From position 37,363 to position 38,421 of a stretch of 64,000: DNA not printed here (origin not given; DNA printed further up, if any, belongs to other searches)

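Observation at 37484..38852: Two-gene wHTH / HEPN-wHTH cassette: candidate undescribed defence or toxin-antitoxin system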

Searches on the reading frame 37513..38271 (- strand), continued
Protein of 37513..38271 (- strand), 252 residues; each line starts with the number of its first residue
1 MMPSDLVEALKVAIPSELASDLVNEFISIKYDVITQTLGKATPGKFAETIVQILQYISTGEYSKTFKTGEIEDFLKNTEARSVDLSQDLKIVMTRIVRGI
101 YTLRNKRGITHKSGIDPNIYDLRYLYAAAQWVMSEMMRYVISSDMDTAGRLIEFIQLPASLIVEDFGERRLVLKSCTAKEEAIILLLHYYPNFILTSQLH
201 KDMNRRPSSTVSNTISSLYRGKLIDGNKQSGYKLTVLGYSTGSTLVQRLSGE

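Call 34: find_related_loci(query=A3, collection=genome_contigs, flank=10000)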
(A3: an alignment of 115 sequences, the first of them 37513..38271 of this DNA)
Query A3 (252 aa) in genome_contigs; peptide patterns used: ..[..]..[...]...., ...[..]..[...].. (x = any residue, [..] = any of these).
91 stretches matched a pattern; 47 encode a relative of the query (tblastn E <= 1e-3); 47 distinct loci.
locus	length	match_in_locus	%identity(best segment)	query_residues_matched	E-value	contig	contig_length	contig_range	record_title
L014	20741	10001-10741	62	1-247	1e-98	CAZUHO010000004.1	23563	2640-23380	MAG TPA_asm: uncultured Dehalococcoidales bacterium isolate binchicken_co100_12 genome assembly, contig: NODE_3241_lengt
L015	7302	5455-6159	52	5-242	8e-86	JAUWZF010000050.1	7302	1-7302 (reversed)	MAG: Dehalococcoidales bacterium isolate CSMAG_2729 CSMAG_2729_k141_370092_length_7302_cov_5.5283, whole genome shotgun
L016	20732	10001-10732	49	5-251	3e-84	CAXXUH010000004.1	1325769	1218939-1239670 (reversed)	MAG: Dehalococcoidia bacterium isolate 8dfcd61c-6008-4d0e-aef3-db511af9be87 genome assembly, contig: contig_4, whole gen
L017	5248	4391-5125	43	1-249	2e-70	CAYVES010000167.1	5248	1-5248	MAG TPA_asm: uncultured Dehalococcoidia bacterium isolate SRP214966_co5_396 genome assembly, contig: NODE_18468_length_5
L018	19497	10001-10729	44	1-247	5e-70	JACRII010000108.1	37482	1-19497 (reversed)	MAG: Planctomycetota bacterium isolate NC_groundwater_1799_Pr3_B-0.1um_42_210 SR-2_scaffold_141_1224426, whole genome sh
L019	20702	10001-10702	47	4-241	7e-68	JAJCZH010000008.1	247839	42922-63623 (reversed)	MAG: Deltaproteobacteria bacterium isolate OFTM366 OFTM366_7, whole genome shotgun sequence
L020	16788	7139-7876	44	1-250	6e-68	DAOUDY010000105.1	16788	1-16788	MAG TPA_asm: Dehalococcoidales bacterium isolate N2_108 k133_1404237, whole genome shotgun sequence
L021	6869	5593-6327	43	1-249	2e-67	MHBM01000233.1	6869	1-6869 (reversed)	MAG: Lentisphaerae bacterium RIFOXYA12_FULL_48_11 rifixya3_full_scaffold_5529, whole genome shotgun sequence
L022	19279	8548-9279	41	1-248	3e-64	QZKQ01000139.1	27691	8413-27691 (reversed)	MAG: Candidatus Zixiibacteriota bacterium isolate SURF_9 Ga0104751_1002584, whole genome shotgun sequence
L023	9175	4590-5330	39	1-250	5e-63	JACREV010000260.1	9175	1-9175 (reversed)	MAG: Deltaproteobacteria bacterium isolate NC_groundwater_1708_Pr3_B-0.1um_57_66 SR-2_scaffold_141_3745739, whole genome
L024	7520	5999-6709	44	6-246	5e-63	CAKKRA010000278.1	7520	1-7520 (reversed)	Nitrospiria bacterium isolate Hainich-H32-bin128-1 genome assembly, contig: H32-bin128_1_Hain_PNK108_H32_02um_7302_lengt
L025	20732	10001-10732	39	4-248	4e-60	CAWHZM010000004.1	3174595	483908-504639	MAG: uncultured Acidobacteriaceae bacterium isolate MFD04434.bin.1.49 genome assembly, contig: contig_758, whole genome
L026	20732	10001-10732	39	4-248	4e-60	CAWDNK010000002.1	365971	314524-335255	MAG: uncultured Acidobacteriaceae bacterium isolate MFD03399.bin.1.20 genome assembly, contig: contig_28703, whole genom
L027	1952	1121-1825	40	1-238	5e-61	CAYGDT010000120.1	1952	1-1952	MAG TPA_asm: uncultured Candidatus Peribacteria bacterium isolate ERP113451_co3_32 genome assembly, contig: NODE_90125_l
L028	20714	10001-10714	39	6-247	2e-58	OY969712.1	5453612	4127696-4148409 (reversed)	MAG: uncultured Gammaproteobacteria bacterium isolate MFD02416.bin.1.163 genome assembly, chromosome: 1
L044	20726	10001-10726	36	6-251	3e-50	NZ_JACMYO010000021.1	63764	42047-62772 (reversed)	Bradyrhizobium oropedii strain Pear76 Contigs_021, whole genome shotgun sequence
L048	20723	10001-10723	36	6-249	2e-49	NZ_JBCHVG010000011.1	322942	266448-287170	Ensifer sp. B1-9 Contig11, whole genome shotgun sequence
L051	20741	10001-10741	35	1-250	5e-49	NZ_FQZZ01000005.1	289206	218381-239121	Lutimaribacter pacificus strain DSM 29620, whole genome shotgun sequence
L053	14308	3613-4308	36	6-240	7e-47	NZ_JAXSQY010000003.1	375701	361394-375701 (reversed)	Sphingomonas fuzhouensis strain SGZ-02 Scaffold3, whole genome shotgun sequence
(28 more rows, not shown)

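Call 40: search_protein_representatives(alignment_id=A3)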
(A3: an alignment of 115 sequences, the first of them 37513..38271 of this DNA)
Query: 115 sequences, 250 profile positions. Proteins with E-value up to 0.001 (for the whole library): 801; up to 1e-10: 469; up to 1e-30: 75. The best 150 are listed.
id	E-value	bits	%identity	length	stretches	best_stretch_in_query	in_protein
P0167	3.8e-106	370.6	-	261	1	2-245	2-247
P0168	2.7e-89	315.4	-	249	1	1-247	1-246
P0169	8.5e-89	313.8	-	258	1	6-247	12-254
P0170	4.4e-85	301.6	-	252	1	3-246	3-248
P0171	2.2e-83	296.0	-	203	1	20-221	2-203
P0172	8.9e-82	290.8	-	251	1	1-246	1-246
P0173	2.3e-80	286.2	-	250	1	1-241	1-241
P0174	2.7e-77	276.1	-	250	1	1-246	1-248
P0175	5.2e-77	275.2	-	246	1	3-242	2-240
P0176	8.1e-77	274.5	-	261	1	5-247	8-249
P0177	1.4e-76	273.8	-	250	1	3-242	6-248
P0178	3.4e-75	269.2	-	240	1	11-246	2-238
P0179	4.7e-74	265.5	-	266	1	2-248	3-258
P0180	4.3e-73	262.3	-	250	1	1-242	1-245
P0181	4.9e-73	262.1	-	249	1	4-246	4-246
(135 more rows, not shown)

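Call 43: search_protein_families(library=pfam, alignment_id=A5, max_evalue=0.1)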
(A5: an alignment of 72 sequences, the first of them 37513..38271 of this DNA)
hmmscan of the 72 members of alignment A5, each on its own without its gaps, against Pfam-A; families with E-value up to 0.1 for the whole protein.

A. member 1, window:37513-38271:- (252 aa): 0 families

B. families by the number of members that match (of 72 scanned): 63 families (the first 25 are shown)
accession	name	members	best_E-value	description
PF25213.1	HVO_A0261_N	9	0.00024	HVO_A0261 N-terminal domain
PF13463.12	HTH_27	4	0.016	Winged helix DNA-binding domain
PF12802.13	MarR_2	3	0.0017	MarR family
PF09821.14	AAA_assoc_C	2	0.00091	C-terminal AAA-associated domain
PF01325.25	Fe_dep_repress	2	0.0025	Iron dependent repressor, N-terminal DNA binding domain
PF22381.2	Staph_reg_Sar_Rot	2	0.0039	Transcriptional regulator SarA/Rot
PF09202.17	Rio2_N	2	0.0047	Rio2, N-terminal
PF01047.28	MarR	2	0.01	MarR family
PF14947.12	HTH_45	2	0.017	Winged helix-turn-helix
PF01090.25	Ribosomal_S19e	2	0.018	Ribosomal protein S19e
PF14277.12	DUF4364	2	0.033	Domain of unknown function (DUF4364)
PF22979.2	HTH_69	2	0.064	Winged helix-turn-helix domain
PF13545.12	HTH_Crp_2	2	0.069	Crp-like helix-turn-helix domain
PF13814.12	Replic_Relax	2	0.092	Replication-relaxation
PF11605.14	Vps36_ESCRT-II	1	0.00021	Vacuolar protein sorting protein 36 Vps36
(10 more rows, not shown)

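Call 44: search_protein_families(library=padloc, alignment_id=A5, max_evalue=0.01)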
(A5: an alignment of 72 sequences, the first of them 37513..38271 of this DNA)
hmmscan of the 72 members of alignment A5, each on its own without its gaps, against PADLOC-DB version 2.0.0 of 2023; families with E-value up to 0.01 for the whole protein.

A. member 1, window:37513-38271:- (252 aa): 1 family
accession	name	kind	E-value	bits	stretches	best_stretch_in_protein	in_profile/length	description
PDLC01879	CARF3--CARF_TM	-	8e-05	20.4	1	179-239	156-214/222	-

B. families by the number of members that match (of 72 scanned): 10 families
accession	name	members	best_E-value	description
PDLC02930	NDT_II-A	7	0.00035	-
PDLC01879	CARF3--CARF_TM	6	8e-05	-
PDLC02975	WH_III-A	4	0.0015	-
PDLC02974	WH_III-A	4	0.0017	-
PDLC01438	Csa3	2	0.0042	"CAS-I,CAS-II,CAS-III,CAS-IV,CAS-V,CAS-VI; associated_signaling"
PDLC03871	LmuC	1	0.0013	-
PDLC04113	JukA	1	0.0026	-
PDLC04850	PDC-S05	1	0.0028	-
PDLC02253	AbiEi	1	0.0064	AbiEi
PDLC01406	Cas11a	1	0.0087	CAS-I-A; effector_SS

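Call 45: search_solved_structures(query=A5, max_evalue=10, show_alignments=2)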
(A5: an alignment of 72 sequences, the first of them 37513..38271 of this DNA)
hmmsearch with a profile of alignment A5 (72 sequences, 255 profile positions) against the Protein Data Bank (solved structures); distinct sequences matched with E-value up to 10: 53.
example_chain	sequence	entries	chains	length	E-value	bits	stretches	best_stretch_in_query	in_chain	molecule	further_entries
3hrs_A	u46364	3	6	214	0.00016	24.3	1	193-251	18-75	Metalloregulator ScaR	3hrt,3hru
3eco_A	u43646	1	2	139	0.00035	23.2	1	185-247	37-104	MepR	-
4l9j_A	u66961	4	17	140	0.00036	23.2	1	185-247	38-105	MepR | MarR family regulatory protein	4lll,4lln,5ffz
5cvi_A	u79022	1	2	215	0.00062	22.4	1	190-251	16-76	SloR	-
8q7z_As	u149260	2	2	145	0.0089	18.6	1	195-252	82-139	40S ribosomal protein S19 | Ribosomal protein eS19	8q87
2x4h_A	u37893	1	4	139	0.011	18.3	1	191-251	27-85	HYPOTHETICAL PROTEIN SSO2273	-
5xyi_T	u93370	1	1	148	0.021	17.4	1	188-248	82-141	Ribosomal protein S19e, putative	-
3jag_TT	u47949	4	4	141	0.025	17.1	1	204-252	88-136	eS19 | S19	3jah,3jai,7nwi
11hg_MM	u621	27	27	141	0.025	17.1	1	204-252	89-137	Small ribosomal subunit protein eS19 | 40S ribosomal protein S19 | eS19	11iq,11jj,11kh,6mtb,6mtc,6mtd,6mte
3jaj_ST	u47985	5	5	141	0.026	17.1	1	204-252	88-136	Ribosomal protein eS19 | 40S ribosomal protein S19 | Small ribosomal subunit protein eS19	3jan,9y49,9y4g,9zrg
5lzs_TT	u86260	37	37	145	0.026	17.1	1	204-252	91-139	eS19 | Uncharacterized protein | S19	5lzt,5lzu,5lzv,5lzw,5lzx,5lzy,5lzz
7tql_U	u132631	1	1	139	0.026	17.1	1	204-252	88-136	40S ribosomal protein S19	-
9y42_TT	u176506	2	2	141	0.026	17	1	204-252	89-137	Small ribosomal subunit protein eS19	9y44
6gz3_BT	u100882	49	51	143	0.027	17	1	204-252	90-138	ribosomal protein eS19 | 40S ribosomal protein S19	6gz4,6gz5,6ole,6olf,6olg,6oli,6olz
6xa1_ST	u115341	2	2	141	0.027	17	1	204-252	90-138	40S ribosomal protein S19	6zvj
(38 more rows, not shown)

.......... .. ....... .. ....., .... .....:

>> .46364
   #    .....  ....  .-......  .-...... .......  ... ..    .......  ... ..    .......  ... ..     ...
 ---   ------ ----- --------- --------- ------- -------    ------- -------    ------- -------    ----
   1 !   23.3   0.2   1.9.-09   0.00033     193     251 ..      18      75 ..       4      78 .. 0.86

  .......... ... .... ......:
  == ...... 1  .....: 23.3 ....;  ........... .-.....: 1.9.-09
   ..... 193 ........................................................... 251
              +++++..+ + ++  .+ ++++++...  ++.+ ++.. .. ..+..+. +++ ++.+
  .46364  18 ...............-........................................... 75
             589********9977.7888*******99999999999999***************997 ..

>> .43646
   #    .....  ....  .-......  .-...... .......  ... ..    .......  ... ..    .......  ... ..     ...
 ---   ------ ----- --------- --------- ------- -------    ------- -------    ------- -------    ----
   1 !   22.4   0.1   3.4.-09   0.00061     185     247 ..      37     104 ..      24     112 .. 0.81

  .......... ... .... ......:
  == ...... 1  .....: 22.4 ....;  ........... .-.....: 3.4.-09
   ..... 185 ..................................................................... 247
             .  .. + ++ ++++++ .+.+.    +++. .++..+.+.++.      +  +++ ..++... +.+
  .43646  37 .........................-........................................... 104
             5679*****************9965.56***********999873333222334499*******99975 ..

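Call 48: search_dna_similar(query=window:37513-38271:-, collection=plasmids, mode=protein, max_evalue=0.001)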
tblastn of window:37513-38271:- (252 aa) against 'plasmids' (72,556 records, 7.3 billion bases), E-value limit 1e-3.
No match.

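Call 49: search_dna_similar(query=window:37513-38271:-, collection=phages, mode=protein, max_evalue=0.001)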
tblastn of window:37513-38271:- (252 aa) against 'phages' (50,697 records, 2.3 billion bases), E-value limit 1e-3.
No match.

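Call 57: search_solved_structures(query=window:37513-38271:-, max_evalue=10, show_alignments=5)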
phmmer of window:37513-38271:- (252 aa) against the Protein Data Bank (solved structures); distinct sequences matched with E-value up to 10: 1.
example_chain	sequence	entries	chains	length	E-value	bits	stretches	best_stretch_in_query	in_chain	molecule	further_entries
3h3e_A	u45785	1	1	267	0.64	13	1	64-131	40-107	uncharacterized protein Tm1679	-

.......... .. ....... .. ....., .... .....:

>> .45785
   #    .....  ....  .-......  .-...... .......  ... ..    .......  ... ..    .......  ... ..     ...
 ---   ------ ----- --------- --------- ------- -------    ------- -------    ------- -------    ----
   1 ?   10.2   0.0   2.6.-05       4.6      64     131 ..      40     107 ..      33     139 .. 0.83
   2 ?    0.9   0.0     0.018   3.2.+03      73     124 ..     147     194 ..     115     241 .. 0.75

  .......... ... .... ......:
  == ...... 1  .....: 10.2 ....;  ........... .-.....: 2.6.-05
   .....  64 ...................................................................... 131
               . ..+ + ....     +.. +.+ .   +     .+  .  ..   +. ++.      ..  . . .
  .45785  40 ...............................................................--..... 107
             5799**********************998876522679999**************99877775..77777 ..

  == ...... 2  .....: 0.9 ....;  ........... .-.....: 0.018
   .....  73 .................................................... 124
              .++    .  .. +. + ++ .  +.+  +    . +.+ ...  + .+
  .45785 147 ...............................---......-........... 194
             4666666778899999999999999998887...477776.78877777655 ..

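Call 81: search_protein_families(library=pfam, alignment_id=A7, max_evalue=0.00001)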
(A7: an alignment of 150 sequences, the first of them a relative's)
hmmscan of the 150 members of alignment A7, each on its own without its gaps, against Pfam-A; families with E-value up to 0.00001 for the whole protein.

A. member 1, L001:6349-6828:- (160 aa): 2 families
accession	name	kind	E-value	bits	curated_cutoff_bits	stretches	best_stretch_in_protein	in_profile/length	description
PF00383.29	dCMP_cyt_deam_1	-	1.5e-24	86.2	25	1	9-125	3-99/102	Cytidine and deoxycytidylate deaminase zinc-binding region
PF14437.12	MafB19-deam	-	3.9e-19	69.4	27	1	10-136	4-109/142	MafB19-like deaminase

B. families by the number of members that match (of 150 scanned): 138 families (the first 25 are shown)
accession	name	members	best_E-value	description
PF00501.34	AMP-binding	3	8.6e-99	AMP-binding enzyme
PF13193.12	AMP-binding_C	3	6.5e-25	AMP-binding enzyme C-terminal domain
PF04851.21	ResIII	3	4.2e-14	Type III restriction enzyme, res subunit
PF17757.6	UvrB_inter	2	1.3e-33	UvrB interaction domain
PF07690.21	MFS_1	2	1.3e-32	Major Facilitator Superfamily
PF04055.27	Radical_SAM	2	2.1e-23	Radical SAM superfamily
PF12344.14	UvrB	2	1.2e-22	Ultra-violet resistance protein B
PF02518.31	HATPase_c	2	3.7e-20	Histidine kinase-, DNA gyrase B-, and HSP90-like ATPase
PF00271.37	Helicase_C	2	2.4e-19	Helicase conserved C-terminal domain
PF13426.13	PAS_9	2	1.2e-17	PAS domain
PF00004.35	AAA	2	7.6e-15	ATPase family associated with various cellular activities (AAA)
PF08448.16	PAS_4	2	8.8e-14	PAS fold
PF01850.27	PIN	2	2.2e-12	PIN domain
PF02151.25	UVR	2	1.7e-08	UvrB/uvrC motif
PF13604.12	AAA_30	2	2.8e-06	AAA domain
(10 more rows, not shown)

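Call 82: search_protein_families(library=padloc, alignment_id=A7, max_evalue=1e-10)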
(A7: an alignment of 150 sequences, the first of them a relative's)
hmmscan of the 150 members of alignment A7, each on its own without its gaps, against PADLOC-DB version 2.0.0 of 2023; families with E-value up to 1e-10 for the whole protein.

A. member 1, L001:6349-6828:- (160 aa): 1 family
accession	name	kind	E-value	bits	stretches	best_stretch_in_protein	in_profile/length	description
PDLC02373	dCTPase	-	4.5e-27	93.2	1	3-125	337-484/630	-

B. families by the number of members that match (of 150 scanned): 8 families
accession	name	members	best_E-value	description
PDLC02373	dCTPase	2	4.5e-27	-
PDLC02707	PbeA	2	7.7e-14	PbeA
PDLC01097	C3a214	1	2e-30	GlgB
PDLC04134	mad2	1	2.1e-16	mads_2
PDLC04232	IetA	1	8.5e-15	-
PDLC02196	IetA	1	5.5e-12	-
PDLC02630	DrmD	1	4.7e-11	DrmD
PDLC02195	IetA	1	9e-11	-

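Call 93: fold_search(model_id=the predicted structure, library=viral)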
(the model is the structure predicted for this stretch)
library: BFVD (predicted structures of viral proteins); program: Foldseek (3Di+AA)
matches with E <= 10: 428; with E <= 0.001: 0
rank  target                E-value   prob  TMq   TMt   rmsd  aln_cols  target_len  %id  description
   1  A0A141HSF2            1.1e-01  0.60  0.22  0.27  16.1       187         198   12  (no name in the UniProt tables at hand)
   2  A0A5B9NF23            2.0e-01  1.00  0.21  0.72   3.7        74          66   15  (no name in the UniProt tables at hand)
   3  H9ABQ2                2.1e-01  1.00  0.26  0.47   3.0        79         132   20  ORF1 [Halogeometricum pleomorphic virus 1]
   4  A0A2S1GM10            2.2e-01  1.00  0.22  0.27   3.1        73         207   18  Transcription factor MotA, activation domain [Erwinia phage Cronus]
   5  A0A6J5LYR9            2.5e-01  0.14  0.17  0.07  17.4       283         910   13  LT_GEWL domain containing protein [uncultured Caudovirales phage]
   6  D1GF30                2.7e-01  1.00  0.27  0.73   2.9        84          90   15  Uncharacterized protein [Sulfolobus spindle-shaped virus 6]
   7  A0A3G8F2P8            3.3e-01  1.00  0.21  0.70   3.7        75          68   15  (no name in the UniProt tables at hand)
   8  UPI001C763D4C         3.5e-01  1.00  0.24  0.55   5.4        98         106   19  (no name look-up for this kind of identifier)
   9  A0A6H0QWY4            4.0e-01  0.96  0.22  0.35  14.6        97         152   15  (no name in the UniProt tables at hand)
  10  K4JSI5                4.2e-01  0.85  0.21  0.36  11.5       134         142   11  Uncharacterized protein [Caulobacter phage CcrColossus]
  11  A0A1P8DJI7            4.2e-01  0.51  0.24  0.30  20.2       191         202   10  (no name in the UniProt tables at hand)
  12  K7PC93                4.6e-01  0.69  0.21  0.39  14.6       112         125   14  Protein ORF112 [Cyprinid herpesvirus 1]
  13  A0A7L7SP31            4.9e-01  0.97  0.22  0.53   4.2        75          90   11  (no name in the UniProt tables at hand)
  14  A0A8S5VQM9            4.9e-01  0.63  0.24  0.09  13.4       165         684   12  (no name in the UniProt tables at hand)
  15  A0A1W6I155            5.3e-01  1.00  0.28  0.67   3.1        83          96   13  Putative DNA-binding protein [Sulfolobus polyhedral virus 1]
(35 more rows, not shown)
